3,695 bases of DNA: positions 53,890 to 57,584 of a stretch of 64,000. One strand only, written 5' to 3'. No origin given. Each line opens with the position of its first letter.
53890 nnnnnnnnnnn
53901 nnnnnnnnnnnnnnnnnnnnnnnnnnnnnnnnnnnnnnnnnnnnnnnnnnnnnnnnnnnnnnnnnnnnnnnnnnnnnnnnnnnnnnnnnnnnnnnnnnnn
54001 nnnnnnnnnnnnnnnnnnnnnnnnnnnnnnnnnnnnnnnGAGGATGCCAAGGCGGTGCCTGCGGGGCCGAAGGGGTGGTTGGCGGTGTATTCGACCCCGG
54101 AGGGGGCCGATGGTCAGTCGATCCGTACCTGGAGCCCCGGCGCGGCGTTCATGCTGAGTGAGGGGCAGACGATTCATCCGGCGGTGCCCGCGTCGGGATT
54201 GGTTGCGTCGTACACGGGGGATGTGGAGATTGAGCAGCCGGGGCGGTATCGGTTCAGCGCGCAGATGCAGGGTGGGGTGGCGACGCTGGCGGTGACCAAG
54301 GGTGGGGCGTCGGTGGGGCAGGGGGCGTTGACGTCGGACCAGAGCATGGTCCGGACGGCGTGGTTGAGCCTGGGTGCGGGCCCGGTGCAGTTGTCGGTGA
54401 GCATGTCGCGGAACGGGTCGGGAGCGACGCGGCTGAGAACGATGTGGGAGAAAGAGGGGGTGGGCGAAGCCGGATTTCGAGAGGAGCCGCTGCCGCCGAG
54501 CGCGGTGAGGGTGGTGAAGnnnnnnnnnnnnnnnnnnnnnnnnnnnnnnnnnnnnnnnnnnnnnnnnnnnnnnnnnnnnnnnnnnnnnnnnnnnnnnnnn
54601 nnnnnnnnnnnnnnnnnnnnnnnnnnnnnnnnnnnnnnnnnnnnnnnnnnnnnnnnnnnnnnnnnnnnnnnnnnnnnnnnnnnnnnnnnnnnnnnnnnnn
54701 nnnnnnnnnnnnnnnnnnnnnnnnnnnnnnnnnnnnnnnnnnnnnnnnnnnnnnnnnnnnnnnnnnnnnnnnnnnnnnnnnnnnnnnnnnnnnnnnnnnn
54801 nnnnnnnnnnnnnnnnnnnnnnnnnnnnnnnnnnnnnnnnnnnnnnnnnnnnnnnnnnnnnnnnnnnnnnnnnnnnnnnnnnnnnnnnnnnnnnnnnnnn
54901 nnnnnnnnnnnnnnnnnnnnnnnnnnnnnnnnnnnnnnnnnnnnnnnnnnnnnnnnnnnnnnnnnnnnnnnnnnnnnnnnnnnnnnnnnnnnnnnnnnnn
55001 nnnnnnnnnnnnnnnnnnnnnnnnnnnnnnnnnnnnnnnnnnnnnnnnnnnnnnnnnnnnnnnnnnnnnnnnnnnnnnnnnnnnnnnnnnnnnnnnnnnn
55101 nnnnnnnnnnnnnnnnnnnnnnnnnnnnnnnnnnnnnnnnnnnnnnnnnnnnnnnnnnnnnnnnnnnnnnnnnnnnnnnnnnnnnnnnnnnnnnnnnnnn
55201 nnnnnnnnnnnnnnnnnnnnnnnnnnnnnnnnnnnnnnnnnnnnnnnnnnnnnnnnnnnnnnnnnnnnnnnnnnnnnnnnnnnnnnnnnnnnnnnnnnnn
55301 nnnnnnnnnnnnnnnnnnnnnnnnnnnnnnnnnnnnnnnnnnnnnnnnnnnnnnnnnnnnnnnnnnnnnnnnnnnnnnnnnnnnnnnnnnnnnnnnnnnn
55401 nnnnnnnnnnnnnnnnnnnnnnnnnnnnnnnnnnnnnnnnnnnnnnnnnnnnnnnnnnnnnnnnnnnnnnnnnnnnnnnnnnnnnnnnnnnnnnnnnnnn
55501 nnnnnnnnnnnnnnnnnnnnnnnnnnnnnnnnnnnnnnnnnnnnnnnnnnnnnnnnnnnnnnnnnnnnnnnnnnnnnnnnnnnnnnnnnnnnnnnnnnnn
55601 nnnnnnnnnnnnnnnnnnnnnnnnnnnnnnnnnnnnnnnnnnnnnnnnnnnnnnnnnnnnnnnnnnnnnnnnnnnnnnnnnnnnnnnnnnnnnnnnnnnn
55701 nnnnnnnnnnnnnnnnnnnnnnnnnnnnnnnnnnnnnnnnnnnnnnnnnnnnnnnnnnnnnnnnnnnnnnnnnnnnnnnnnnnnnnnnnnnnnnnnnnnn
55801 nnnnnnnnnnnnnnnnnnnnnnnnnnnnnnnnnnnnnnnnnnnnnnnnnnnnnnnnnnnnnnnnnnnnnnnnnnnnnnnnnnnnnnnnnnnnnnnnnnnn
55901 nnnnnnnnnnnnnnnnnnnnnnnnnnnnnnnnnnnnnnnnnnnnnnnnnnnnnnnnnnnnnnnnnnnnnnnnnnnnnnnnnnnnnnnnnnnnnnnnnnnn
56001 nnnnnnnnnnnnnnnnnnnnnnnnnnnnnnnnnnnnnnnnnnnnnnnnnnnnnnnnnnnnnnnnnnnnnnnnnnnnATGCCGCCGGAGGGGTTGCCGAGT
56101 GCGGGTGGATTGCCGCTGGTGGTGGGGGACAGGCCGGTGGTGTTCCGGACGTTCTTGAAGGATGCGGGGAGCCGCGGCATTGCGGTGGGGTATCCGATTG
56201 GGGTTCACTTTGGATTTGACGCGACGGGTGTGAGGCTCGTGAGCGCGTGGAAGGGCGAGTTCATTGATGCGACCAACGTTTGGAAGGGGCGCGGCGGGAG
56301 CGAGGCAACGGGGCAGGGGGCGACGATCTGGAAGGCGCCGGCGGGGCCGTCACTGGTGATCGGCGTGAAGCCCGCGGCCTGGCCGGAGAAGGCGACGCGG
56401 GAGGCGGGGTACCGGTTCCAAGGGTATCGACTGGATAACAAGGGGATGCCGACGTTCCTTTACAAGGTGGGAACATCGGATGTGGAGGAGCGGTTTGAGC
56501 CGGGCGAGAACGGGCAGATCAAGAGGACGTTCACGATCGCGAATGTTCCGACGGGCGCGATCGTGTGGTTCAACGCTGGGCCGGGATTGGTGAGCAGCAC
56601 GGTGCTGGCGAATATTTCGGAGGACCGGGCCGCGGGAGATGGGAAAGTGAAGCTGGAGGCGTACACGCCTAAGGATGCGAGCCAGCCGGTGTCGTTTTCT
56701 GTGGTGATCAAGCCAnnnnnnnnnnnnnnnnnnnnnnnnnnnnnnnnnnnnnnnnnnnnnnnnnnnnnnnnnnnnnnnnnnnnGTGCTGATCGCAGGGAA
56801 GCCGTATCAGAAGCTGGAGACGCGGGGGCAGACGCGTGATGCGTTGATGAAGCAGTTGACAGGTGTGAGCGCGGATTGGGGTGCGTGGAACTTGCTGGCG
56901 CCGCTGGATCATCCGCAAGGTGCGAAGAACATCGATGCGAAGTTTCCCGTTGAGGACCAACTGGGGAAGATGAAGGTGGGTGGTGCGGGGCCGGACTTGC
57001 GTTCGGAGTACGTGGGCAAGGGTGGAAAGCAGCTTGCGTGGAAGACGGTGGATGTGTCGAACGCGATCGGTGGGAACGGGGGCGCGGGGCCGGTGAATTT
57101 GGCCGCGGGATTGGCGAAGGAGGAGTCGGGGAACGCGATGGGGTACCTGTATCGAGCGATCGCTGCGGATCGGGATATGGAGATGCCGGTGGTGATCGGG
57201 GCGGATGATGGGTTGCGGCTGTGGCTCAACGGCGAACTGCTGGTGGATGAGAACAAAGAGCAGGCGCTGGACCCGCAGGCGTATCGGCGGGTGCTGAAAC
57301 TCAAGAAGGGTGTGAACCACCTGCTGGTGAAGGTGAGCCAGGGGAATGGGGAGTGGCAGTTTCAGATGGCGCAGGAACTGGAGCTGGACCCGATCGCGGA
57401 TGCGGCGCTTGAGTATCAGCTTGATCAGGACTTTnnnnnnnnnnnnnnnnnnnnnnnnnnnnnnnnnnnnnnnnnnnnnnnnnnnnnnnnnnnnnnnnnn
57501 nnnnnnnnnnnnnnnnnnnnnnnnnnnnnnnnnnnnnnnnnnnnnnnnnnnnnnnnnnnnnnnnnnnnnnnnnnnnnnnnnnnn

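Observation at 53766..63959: Terminator-bracketed 10-kb unit of five exported proteins: 5-haem cytochrome c, two PA14/propeller paralogs and two dockerin-tailed proteins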

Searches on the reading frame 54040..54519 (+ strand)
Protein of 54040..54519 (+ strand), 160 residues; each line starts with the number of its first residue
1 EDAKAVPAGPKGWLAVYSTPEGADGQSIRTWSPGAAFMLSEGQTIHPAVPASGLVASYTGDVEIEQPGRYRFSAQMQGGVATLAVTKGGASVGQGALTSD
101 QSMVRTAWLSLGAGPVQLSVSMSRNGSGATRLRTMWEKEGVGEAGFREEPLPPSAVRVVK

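Call 77: search_protein_families(library=pfam, proteins=[window:54040-54519:+], max_evalue=0.1)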
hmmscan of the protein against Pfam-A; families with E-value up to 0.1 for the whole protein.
window:54040-54519:+ (160 aa): 0 families

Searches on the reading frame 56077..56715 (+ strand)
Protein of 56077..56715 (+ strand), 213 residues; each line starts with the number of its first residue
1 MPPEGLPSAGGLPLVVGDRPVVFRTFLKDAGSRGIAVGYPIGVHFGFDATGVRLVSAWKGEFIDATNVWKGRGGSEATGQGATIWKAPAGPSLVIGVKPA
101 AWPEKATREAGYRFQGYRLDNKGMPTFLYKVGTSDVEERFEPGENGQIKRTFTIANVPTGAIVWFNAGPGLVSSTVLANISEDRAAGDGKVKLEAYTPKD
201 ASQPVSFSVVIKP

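Call 77: search_protein_families(library=pfam, proteins=[window:56077-56715:+], max_evalue=0.1)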
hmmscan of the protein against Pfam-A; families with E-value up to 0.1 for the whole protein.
window:56077-56715:+ (213 aa): 1 family
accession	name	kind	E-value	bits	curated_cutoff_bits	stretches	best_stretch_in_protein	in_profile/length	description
PF20601.3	DUF6797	-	0.00028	22.1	24.9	1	47-138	3-96/96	Domain of unknown function (DUF6797)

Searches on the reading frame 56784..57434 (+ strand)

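Call 77: search_protein_families(library=pfam, proteins=[window:56784-57434:+], max_evalue=0.1)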
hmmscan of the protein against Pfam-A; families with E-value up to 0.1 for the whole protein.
window:56784-57434:+ (217 aa): 1 family
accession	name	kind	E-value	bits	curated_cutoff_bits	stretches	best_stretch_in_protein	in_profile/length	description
PF07691.17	PA14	-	7.7e-05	23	24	1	138-180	66-113/147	PA14 domain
